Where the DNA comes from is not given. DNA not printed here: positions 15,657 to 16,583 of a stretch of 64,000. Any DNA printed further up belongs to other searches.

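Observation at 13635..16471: Radical SAM gene with a perfect class II FNR promoter heading a candidate rSAM-ubiU-ubiV operon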

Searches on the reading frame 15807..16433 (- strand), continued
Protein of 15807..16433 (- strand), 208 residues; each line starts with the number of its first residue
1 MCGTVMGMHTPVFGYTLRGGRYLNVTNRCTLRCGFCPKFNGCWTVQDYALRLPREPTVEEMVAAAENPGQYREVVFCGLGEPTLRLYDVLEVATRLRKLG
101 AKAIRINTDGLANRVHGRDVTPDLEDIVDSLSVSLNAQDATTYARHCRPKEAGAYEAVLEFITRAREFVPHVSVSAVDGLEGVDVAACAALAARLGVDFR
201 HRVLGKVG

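Call 29: search_protein_families(library=ncbifam, proteins=[L069:538-2355:+, L069:6162-6905:+, L069:7005-8339:+, L065:13659-14438:+, L065:8819-9589:+, L065:14818-16548:+, L074:10740-12971:+, L079:7822-10074:+, L066:10521-11792:+, L078:10711-12213:-], max_evalue=1e-8)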
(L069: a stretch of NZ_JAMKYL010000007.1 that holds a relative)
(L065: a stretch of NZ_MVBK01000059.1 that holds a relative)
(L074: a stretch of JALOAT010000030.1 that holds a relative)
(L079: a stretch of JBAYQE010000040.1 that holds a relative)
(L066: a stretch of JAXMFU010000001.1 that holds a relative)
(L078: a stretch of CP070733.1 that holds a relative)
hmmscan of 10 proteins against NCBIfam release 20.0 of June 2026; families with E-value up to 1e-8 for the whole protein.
L069:538-2355:+ (605 aa): 9 families
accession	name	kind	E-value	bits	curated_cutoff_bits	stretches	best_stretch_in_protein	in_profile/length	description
NF001484.0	PRK00331.1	subfamily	7.8e-256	850.2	381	1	1-605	1-601/601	isomerizing glutamine--fructose-6-phosphate transaminase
TIGR01135.1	glmS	equivalog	1.8e-248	826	418.05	1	2-605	1-607/607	glutamine--fructose-6-phosphate transaminase (isomerizing)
NF046059.1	NagB_SO3506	equivalog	1.3e-35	123.3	430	1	251-550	4-289/330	glucosamine-6-phosphate deaminase NagB-II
TIGR01134.1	purF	equivalog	2.4e-29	103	350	1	2-216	1-220/432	amidophosphoribosyltransferase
NF041128.1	glucosaP_deam_GlmD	equivalog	9.2e-28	97.4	580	1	290-602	33-321/323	glucosamine-6-phosphate deaminase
TIGR01536.1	asn_synth_AEB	equivalog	4.9e-14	52.2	267.1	1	23-172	26-140/517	asparagine synthase (glutamine-hydrolyzing)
NF008481.0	PRK11382.1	equivalog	7e-12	45.2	430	1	287-596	43-332/340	fructoselysine 6-phosphate deglycase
TIGR03104.1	trio_amidotrans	equivalog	4.2e-11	41.8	570.1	1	59-172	35-139/589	N-acetylglutaminylglutamine amidotransferase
NF006949.0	PRK09431.1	equivalog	7.3e-11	41.3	499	1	83-214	58-184/554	asparagine synthase B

L069:6162-6905:+ (247 aa): 8 families
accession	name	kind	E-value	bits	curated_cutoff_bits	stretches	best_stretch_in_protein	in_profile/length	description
TIGR02495.1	NrdG2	equivalog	1.3e-54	184.5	131.15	1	31-216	2-191/193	anaerobic ribonucleoside-triphosphate reductase activating protein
TIGR02493.1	PFLA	equivalog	1.3e-21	77.1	231.75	1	37-196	8-174/235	pyruvate formate-lyase-activating protein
TIGR04041.1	activase_YjjW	hypoth_equivalog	5.1e-18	65.5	250.2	1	75-201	92-220/276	YjjW family glycine radical enzyme activase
NF008356.0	PRK11145.1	equivalog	1.1e-14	54.3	375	1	34-200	10-183/246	pyruvate formate lyase 1-activating protein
TIGR02494.1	PFLE_PFLC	subfamily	8.9e-13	48.1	174.35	0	94-206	126-240/293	glycyl-radical enzyme activating protein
TIGR02826.1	RNR_activ_nrdG3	equivalog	2e-11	44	151.7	1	41-132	11-102/148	anaerobic ribonucleoside-triphosphate reductase activating protein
TIGR04349.1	rSAM_QueE_gams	hypoth_equivalog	2.3e-09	37.2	300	1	48-151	22-118/210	7-carboxy-7-deazaguanine synthase QueE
TIGR02491.1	NrdG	equivalog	3e-09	37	126.1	1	33-110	4-82/154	anaerobic ribonucleoside-triphosphate reductase activating protein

L069:7005-8339:+ (444 aa): 4 families
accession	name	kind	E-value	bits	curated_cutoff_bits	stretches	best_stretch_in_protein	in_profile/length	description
NF052568.1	PolamExpPaeASal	equivalog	3e-100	336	500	1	5-433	2-423/424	polyamine export protein PaeA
NF008604.1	PRK11573.1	equivalog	1.8e-55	188.6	475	1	8-435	10-419/428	hypothetical protein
TIGR03520.1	GldE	subfamily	3.1e-40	138.5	376.05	1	11-431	1-404/408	gliding motility-associated protein GldE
NF011675.0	PRK15094.1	equivalog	6.4e-26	91.3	379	1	178-436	31-283/292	CNNM family magnesium/cobalt transport protein CorC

L065:13659-14438:+ (259 aa): 5 families
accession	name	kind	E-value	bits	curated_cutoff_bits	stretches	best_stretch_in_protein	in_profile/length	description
TIGR02495.1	NrdG2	equivalog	2.6e-59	199.8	131.15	1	43-229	2-192/193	anaerobic ribonucleoside-triphosphate reductase activating protein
TIGR02493.1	PFLA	equivalog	7.2e-16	58.3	231.75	1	48-192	7-158/235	pyruvate formate-lyase-activating protein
TIGR04041.1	activase_YjjW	hypoth_equivalog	5.1e-12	45.8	250.2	0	47-80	8-40/276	YjjW family glycine radical enzyme activase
TIGR02826.1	RNR_activ_nrdG3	equivalog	2e-09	37.4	151.7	1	50-143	8-102/148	anaerobic ribonucleoside-triphosphate reductase activating protein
TIGR02494.1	PFLE_PFLC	subfamily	2.1e-09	37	174.35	0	106-170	127-194/293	glycyl-radical enzyme activating protein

L065:8819-9589:+ (256 aa): 0 families

L065:14818-16548:+ (576 aa): 11 families
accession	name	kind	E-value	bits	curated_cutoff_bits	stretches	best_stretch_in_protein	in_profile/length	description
TIGR04486.1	thiosulf_SoxB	equivalog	1.8e-249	828.7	550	1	4-567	1-555/556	thiosulfohydrolase SoxB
NF006934.0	PRK09419.1-1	subfamily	3e-33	114.6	1646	2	113-345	70-302/1174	multifunctional 2',3'-cyclic-nucleotide 2'-phosphodiesterase/3'-nucleotidase/5'-nucleotidase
NF007109.1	PRK09558.1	equivalog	8.3e-22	77.6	600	1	122-546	57-518/550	bifunctional UDP-sugar hydrolase/5'-nucleotidase UshA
NF041198.1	UshA_like_PCGU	equivalog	2.6e-20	72.5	275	1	120-345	46-270/519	UshA-like (seleno)protein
NF006937.0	PRK09419.1-4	equivalog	9.4e-20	69.6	2554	1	215-532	785-1107/1411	multifunctional 2',3'-cyclic-nucleotide 2'-phosphodiesterase/3'-nucleotidase/5'-nucleotidase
NF006935.0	PRK09419.1-2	equivalog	1e-17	63.1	2801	1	218-527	809-1123/1445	multifunctional 2',3'-cyclic-nucleotide 2'-phosphodiesterase/3'-nucleotidase/5'-nucleotidase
TIGR01390.1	CycNucDiestase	equivalog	1.3e-16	60.2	883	1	122-345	30-284/626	2',3'-cyclic-nucleotide 2'-phosphodiesterase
NF006938.0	PRK09420.1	equivalog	2.3e-16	59.4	486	1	115-345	45-306/648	bifunctional 2',3'-cyclic-nucleotide 2'-phosphodiesterase/3'-nucleotidase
TIGR01530.1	nadN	equivalog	1.1e-14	54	436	1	118-308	29-217/550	NAD nucleotidase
NF006936.0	PRK09419.1-3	equivalog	9.3e-12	43.4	2542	1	125-468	736-1096/1212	multifunctional 2',3'-cyclic-nucleotide 2'-phosphodiesterase/3'-nucleotidase/5'-nucleotidase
NF008871.0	PRK11907.1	equivalog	2.8e-10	39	1266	1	122-342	143-399/814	bifunctional 2',3'-cyclic-nucleotide 2'-phosphodiesterase/3'-nucleotidase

L074:10740-12971:+ (743 aa): 22 families
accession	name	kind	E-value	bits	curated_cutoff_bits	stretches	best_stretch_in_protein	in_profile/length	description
NF007952.0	PRK10671.1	equivalog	3.5e-278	925.2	1316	1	3-736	103-835/838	copper-exporting P-type ATPase CopA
TIGR01525.1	ATPase-IB_hvy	subfamily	1.1e-190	635.2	346.25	1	155-732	1-560/560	heavy metal translocating P-type ATPase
TIGR01511.1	ATPase-IB1_Cu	subfamily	2.5e-184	614.1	397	1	137-733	2-542/542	copper-translocating P-type ATPase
TIGR01512.1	ATPase-IB2_Cd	subfamily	7.9e-121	404.1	313.5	2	183-511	13-305/494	cadmium family heavy metal-translocating P-type ATPase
NF008262.1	PRK11033.1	equivalog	1.2e-115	387.6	1005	1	185-713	192-712/731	zinc/cadmium/mercury/lead-transporting ATPase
NF033775.1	P_type_ZntA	exception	7.3e-100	335.3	1240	1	180-732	192-726/732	Zn(II)/Cd(II)/Pb(II) translocating P-type ATPase ZntA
TIGR01494.1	ATPase_P-type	subfamily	7.9e-86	288.4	62.3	1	194-701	1-464/478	HAD-IC family P-type ATPase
TIGR01647.1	ATPase-IIIA_H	equivalog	3.3e-52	177.7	615.5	2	185-476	54-344/755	plasma-membrane proton-efflux P-type ATPase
TIGR01497.1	kdpB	equivalog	7.5e-46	156.5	527.9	1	198-656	79-547/675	potassium-transporting ATPase subunit KdpB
TIGR01517.1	ATPase-IIB_Ca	equivalog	7.5e-44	150.1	507.05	2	226-439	156-379/882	calcium-translocating P-type ATPase, PMCA-type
NF010609.0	PRK14010.1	equivalog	2.3e-39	135.2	1323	1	188-655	68-541/673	K(+)-transporting ATPase subunit B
TIGR01522.1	ATPase-IIA2_Ca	equivalog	9.6e-37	126.2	798.3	3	597-682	567-653/854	calcium-transporting P-type ATPase, PMR1-type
TIGR01657.1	P-ATPase-V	hypoth_equivalog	1.4e-33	115.6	618.25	1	596-642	781-827/1055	ATP13A2 family polyamine export P-type ATPase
TIGR01116.1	ATPase-IIA1_Ca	equivalog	1.3e-30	106.2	703.4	1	546-681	457-607/799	calcium-translocating P-type ATPase, SERCA-type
TIGR01524.1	ATPase-IIIB_Mg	equivalog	1.8e-28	98.9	610.75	1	587-683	572-668/867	magnesium-translocating P-type ATPase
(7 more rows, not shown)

L079:7822-10074:+ (750 aa): 23 families
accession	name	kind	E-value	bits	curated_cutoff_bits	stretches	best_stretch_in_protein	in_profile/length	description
NF007952.0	PRK10671.1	equivalog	3.6e-281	935.1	1316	1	6-744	99-836/838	copper-exporting P-type ATPase CopA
TIGR01525.1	ATPase-IB_hvy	subfamily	7.5e-192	639.1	346.25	1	162-739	1-560/560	heavy metal translocating P-type ATPase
TIGR01511.1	ATPase-IB1_Cu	subfamily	3.6e-187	623.5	397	1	143-740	1-542/542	copper-translocating P-type ATPase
TIGR01512.1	ATPase-IB2_Cd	subfamily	7.6e-120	400.9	313.5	2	190-517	13-304/494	cadmium family heavy metal-translocating P-type ATPase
NF008262.1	PRK11033.1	equivalog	1.1e-118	397.6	1005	1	186-742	186-730/731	zinc/cadmium/mercury/lead-transporting ATPase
NF033775.1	P_type_ZntA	exception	2.3e-103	346.9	1240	1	183-740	188-729/732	Zn(II)/Cd(II)/Pb(II) translocating P-type ATPase ZntA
TIGR01494.1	ATPase_P-type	subfamily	1.6e-85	287.4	62.3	1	201-709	1-465/478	HAD-IC family P-type ATPase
TIGR01647.1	ATPase-IIIA_H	equivalog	5.2e-52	177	615.5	2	174-482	40-343/755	plasma-membrane proton-efflux P-type ATPase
TIGR01497.1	kdpB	equivalog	2.7e-51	174.5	527.9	1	205-662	79-546/675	potassium-transporting ATPase subunit KdpB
TIGR01517.1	ATPase-IIB_Ca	equivalog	4.1e-45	154.3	507.05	2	233-447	156-380/882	calcium-translocating P-type ATPase, PMCA-type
NF010609.0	PRK14010.1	equivalog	1.9e-42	145.4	1323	1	201-662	74-541/673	K(+)-transporting ATPase subunit B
TIGR01657.1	P-ATPase-V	hypoth_equivalog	2.3e-35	121.5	618.25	1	603-649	781-827/1055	ATP13A2 family polyamine export P-type ATPase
TIGR01522.1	ATPase-IIA2_Ca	equivalog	3.3e-34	117.8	798.3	2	603-689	566-653/854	calcium-transporting P-type ATPase, PMR1-type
TIGR01116.1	ATPase-IIA1_Ca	equivalog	2.8e-30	105.1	703.4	1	553-688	457-607/799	calcium-translocating P-type ATPase, SERCA-type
TIGR01524.1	ATPase-IIIB_Mg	equivalog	3.2e-30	104.7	610.75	1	603-687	581-665/867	magnesium-translocating P-type ATPase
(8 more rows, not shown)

L066:10521-11792:+ (423 aa): 50 families (the best 25 are shown)
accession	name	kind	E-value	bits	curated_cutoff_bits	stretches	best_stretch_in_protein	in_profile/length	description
TIGR04350.1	C_S_lyase_PatB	subfamily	1.2e-138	462.3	340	1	40-419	1-383/384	PatB family C-S lyase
NF041364.1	GntC_guanitoxin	equivalog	6.5e-42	143.7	415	1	67-416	6-354/356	guanitoxin biosynthesis PLP-dependent (S)-gamma-hydroxy-L-arginine cyclodehydratase GntC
NF004770.0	PRK06108.1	subfamily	9.1e-41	140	422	1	56-421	33-394/396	pyridoxal phosphate-dependent aminotransferase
NF006756.0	PRK09276.1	subfamily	3.9e-32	111.6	507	1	55-417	27-384/387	LL-diaminopimelate aminotransferase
NF005855.0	PRK07777.1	equivalog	2.1e-31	109.6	553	1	73-364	42-328/391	pyridoxal phosphate-dependent aminotransferase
TIGR03540.1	DapC_direct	equivalog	3.1e-31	108.6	593.25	1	55-416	25-381/383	LL-diaminopimelate aminotransferase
NF006229.0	PRK08361.1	equivalog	4.6e-31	108.2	624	1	60-420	34-389/391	aspartate aminotransferase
NF005977.0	PRK08068.1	subfamily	1.7e-30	106.5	494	1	58-416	31-384/391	transaminase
NF041091.1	asp_aminotase_Arch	equivalog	1.3e-28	99.9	550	1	51-417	19-373/376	aspartate aminotransferase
NF005613.0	PRK07366.1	equivalog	4.6e-27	95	486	1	51-420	22-389/391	LL-diaminopimelate aminotransferase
NF006230.0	PRK08363.1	equivalog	1.9e-26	92.8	534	1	69-417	43-390/398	alanine aminotransferase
NF052290.2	MocR_like_YczR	exception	2e-26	92.7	487.4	1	114-417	160-456/458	MocR-like transcription factor YczR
NF005817.0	PRK07683.1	equivalog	1.5e-25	89.7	575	1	60-421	29-383/387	aminotransferase A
NF005816.0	PRK07682.1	equivalog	3.6e-25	88.4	620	1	63-419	33-383/390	aminotransferase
NF005732.0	PRK07550.1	equivalog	3.8e-25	88.7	366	1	71-404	44-372/389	aminotransferase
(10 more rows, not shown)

L078:10711-12213:- (500 aa): 1 family
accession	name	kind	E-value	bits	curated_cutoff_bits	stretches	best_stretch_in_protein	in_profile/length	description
NF007297.0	PRK09775.1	equivalog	5.6e-09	35.2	401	0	298-410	257-369/446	type II toxin-antitoxin system HipA family toxin YjjJ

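Call 30: predict_structure(alignment_id=A1)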
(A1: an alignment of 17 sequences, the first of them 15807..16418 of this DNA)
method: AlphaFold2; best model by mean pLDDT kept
length: 203 residues; sequences in the alignment: 17
mean_pLDDT: 83.6   pTM: 0.82
mean pLDDT of the five models: 83.6, 83.2, 82.7, 82.4, 75.2
residues with pLDDT >= 90: 102; 70-90: 59; 50-70: 38; < 50: 4
segments of 3 or more residues with pLDDT < 50: 1-4
pLDDT, mean of each block of 10 residues (from residue 1): 58 89 66 59 74 92 95 70 93 97 73 86 93 91 80 92 95 91 98 89 58
secondary structure, 60 per line:
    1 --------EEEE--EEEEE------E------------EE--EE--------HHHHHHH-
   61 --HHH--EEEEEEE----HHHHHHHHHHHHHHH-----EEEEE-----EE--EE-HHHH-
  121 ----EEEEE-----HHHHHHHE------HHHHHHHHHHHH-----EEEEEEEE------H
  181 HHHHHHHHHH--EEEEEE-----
elements in order: E9-12 E15-19 H53-59 E68-74 H79-93 E99-103 H116-119 E125-129 H135-141 H149-160 E166-173 H180-190 E193-198

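Call 32: search_protein_representatives(protein=window:15807-16418:-)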
Query: 203 residues. Proteins with E-value up to 0.001 (for the whole library): 1195; up to 1e-10: 674; up to 1e-30: 164. The best 150 are listed.
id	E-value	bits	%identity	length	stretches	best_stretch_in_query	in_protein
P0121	2.0e-76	272.7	60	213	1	5-203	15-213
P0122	3.5e-59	216.4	52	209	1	5-203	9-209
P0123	3.9e-55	203.2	54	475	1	7-203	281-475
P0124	2.1e-53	197.5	49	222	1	7-195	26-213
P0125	6.9e-52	192.5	48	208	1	5-200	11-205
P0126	2.8e-50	187.3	50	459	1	8-203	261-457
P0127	2.7e-49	184.1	61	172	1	67-203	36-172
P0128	1.0e-47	178.9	51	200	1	9-197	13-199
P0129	1.4e-47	178.5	56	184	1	7-146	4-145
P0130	1.1e-46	175.5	49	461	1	6-203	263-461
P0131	1.6e-46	175.0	52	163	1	41-203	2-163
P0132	2.7e-46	174.3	45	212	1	7-199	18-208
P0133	2.9e-46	174.2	48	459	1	8-203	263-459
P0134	3.8e-46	173.8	47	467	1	9-199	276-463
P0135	2.7e-45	171.0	45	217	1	3-198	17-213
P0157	3.0e-41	157.8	44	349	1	6-203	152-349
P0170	9.1e-40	153.0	50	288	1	7-197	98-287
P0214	4.3e-36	141.0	41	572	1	6-198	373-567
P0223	1.7e-35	139.0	47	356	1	4-197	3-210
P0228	5.0e-35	137.5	45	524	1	9-203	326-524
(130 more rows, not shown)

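Call 33: search_protein_families(library=pfam, proteins=[P0123, P0126, P0130, P0134, P0157, P0214, P0223, P0170, P0228, P0121], max_evalue=0.0001)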
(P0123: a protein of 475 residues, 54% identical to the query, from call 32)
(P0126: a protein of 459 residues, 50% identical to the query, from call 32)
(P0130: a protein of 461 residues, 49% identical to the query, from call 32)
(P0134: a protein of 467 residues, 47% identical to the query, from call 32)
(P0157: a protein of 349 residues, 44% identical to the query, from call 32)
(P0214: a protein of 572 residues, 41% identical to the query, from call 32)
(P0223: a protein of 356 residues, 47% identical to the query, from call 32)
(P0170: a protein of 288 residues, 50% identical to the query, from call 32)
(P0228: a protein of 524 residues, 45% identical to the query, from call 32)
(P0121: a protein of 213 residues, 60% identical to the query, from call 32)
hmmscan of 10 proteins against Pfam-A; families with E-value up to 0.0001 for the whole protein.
P0123 (475 aa): 2 families
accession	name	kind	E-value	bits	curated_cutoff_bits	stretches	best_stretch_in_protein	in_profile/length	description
PF01026.27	TatD_DNase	-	1.6e-81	273.9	27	1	16-267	2-253/253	TatD related DNase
PF04055.27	Radical_SAM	-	6.9e-14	52.8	29.5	1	293-435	2-143/166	Radical SAM superfamily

P0126 (459 aa): 2 families
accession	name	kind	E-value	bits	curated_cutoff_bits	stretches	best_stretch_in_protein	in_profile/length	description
PF01026.27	TatD_DNase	-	2e-68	231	27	1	4-251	1-253/253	TatD related DNase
PF04055.27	Radical_SAM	-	5.2e-12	46.7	29.5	1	272-435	2-157/166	Radical SAM superfamily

P0130 (461 aa): 2 families
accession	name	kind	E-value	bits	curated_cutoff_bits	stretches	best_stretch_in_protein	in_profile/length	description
PF01026.27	TatD_DNase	-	4.9e-75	252.6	27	1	3-256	2-253/253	TatD related DNase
PF04055.27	Radical_SAM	-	3.4e-15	57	29.5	1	275-444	1-162/166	Radical SAM superfamily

P0134 (467 aa): 3 families
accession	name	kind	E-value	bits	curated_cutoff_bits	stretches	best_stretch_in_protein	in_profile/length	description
PF01026.27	TatD_DNase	-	7.6e-85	284.8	27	1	17-265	1-253/253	TatD related DNase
PF04055.27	Radical_SAM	-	1e-21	78.3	29.5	1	285-451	1-163/166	Radical SAM superfamily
PF01979.26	Amidohydro_1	-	2.3e-05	24.2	25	0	15-266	5-300/345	Amidohydrolase family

P0157 (349 aa): 2 families
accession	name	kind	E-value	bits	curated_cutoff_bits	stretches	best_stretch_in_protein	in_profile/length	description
PF01026.27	TatD_DNase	-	2.5e-51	174.9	27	1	2-143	109-252/253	TatD related DNase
PF04055.27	Radical_SAM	-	1.9e-20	74.1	29.5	1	164-333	1-163/166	Radical SAM superfamily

P0214 (572 aa): 2 families
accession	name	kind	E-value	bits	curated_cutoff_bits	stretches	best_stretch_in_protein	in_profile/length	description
PF01026.27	TatD_DNase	-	4e-83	279.1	27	1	115-365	1-253/253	TatD related DNase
PF04055.27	Radical_SAM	-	9.3e-13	49.1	29.5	1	386-545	2-154/166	Radical SAM superfamily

P0223 (356 aa): 1 family
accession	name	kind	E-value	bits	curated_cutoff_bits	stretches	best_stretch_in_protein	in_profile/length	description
PF04055.27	Radical_SAM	-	1e-08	36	29.5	1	17-193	1-157/166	Radical SAM superfamily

P0170 (288 aa): 2 families
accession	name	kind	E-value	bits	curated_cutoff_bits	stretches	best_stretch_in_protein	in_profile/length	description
PF01026.27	TatD_DNase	-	6e-29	101.6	27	1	1-86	168-253/253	TatD related DNase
PF04055.27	Radical_SAM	-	1.2e-17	65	29.5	1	109-276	1-163/166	Radical SAM superfamily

P0228 (524 aa): 2 families
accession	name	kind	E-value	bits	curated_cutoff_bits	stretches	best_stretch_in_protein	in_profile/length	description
PF01026.27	TatD_DNase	-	1.5e-55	188.8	27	1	4-312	1-252/253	TatD related DNase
PF04055.27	Radical_SAM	-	6.5e-16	59.4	29.5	1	337-504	3-159/166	Radical SAM superfamily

P0121 (213 aa): 1 family
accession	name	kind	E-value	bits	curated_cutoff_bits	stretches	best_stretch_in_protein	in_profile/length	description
PF04055.27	Radical_SAM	-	1.9e-13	51.3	29.5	1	29-199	2-165/166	Radical SAM superfamily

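Call 34: fold_search(model_id=the predicted structure, library=pdb)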
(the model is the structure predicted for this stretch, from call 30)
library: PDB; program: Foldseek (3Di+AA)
matches with E <= 10: 1524; with E <= 0.001: 11
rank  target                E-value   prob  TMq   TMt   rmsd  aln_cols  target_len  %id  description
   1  7pd2_B                2.7e-05  1.00  0.60  0.36   5.0       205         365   18  Crystal structure of the substrate-free radical SAM tyrosine lyase ThiH (2-iminoacetate synthase) from Thermosinus car (released 2022-05-11)
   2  7pd1_A                4.3e-05  1.00  0.60  0.36   5.0       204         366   18  Crystal structure of the L-tyrosine-bound radical SAM tyrosine lyase ThiH (2-iminoacetate synthase) from Thermosinus c (released 2022-05-11)
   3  7pd1_B                5.9e-05  1.00  0.60  0.36   4.9       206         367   18  Crystal structure of the L-tyrosine-bound radical SAM tyrosine lyase ThiH (2-iminoacetate synthase) from Thermosinus c (released 2022-05-11)
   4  3c8f                  7.2e-05  1.00  0.65  0.55   4.6       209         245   18  4Fe-4S-Pyruvate formate-lyase Activating Enzyme with partially disordered AdoMet (released 2008-10-28)
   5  6htk_B                9.3e-05  1.00  0.58  0.34   5.9       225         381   16  X-ray structure of the tryptophan lyase NosL in complex with (R)-(+)-indoline-2-carboxylate (released 2018-11-21)
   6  1tv7_A                1.4e-04  1.00  0.61  0.40   6.3       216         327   18  Structure of the S-adenosylmethionine dependent Enzyme MoaA (released 2004-08-31)
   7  6efn                  2.0e-04  1.00  0.62  0.35   5.0       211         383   17  Structure of a RiPP maturase, SkfB (released 2018-10-24)
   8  6hto_B                3.6e-04  1.00  0.56  0.33   5.2       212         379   17  Tryptophan lyase 'empty state' (released 2018-11-21)
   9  2yx0                  7.7e-04  1.00  0.59  0.39   6.7       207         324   18  Crystal structure of P. horikoshii TYW1 (released 2007-10-30)
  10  7jmb_A                8.7e-04  1.00  0.61  0.49   4.6       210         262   17  Crystal structure of Nitrogenase iron-molybdenum cofactor biosynthesis enzyme NifB from Methanothermobacter thermautot (released 2020-10-28)
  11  7bi7_B                8.7e-04  1.00  0.60  0.46   4.9       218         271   17  An Unexpected P-Cluster like Intermediate En Route to the Nitrogenase FeMo-co (released 2021-03-10)
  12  7o1p                  1.1e-03  1.00  0.60  0.39   4.9       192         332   14  [FeFe]-hydrogenase maturase HydE from T. Maritima (C-ter stretch absent) (released 2021-05-26)
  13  8trw_A                1.5e-03  1.00  0.59  0.43   4.3       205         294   14  Structure of human LIAS (released 2025-06-11)
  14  6wte_B                1.5e-03  1.00  0.60  0.26   4.8       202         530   13  Structure of radical S-adenosylmethionine methyltransferase, TsrM, from Kitasatospora setae with cobalamin and [4Fe-4S (released 2020-12-23)
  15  6wtf_A                1.5e-03  1.00  0.60  0.26   4.9       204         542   14  Structure of radical S-adenosylmethionine methyltransferase, TsrM, from Kitasatospora setae with tryptophan substrate  (released 2020-12-23)
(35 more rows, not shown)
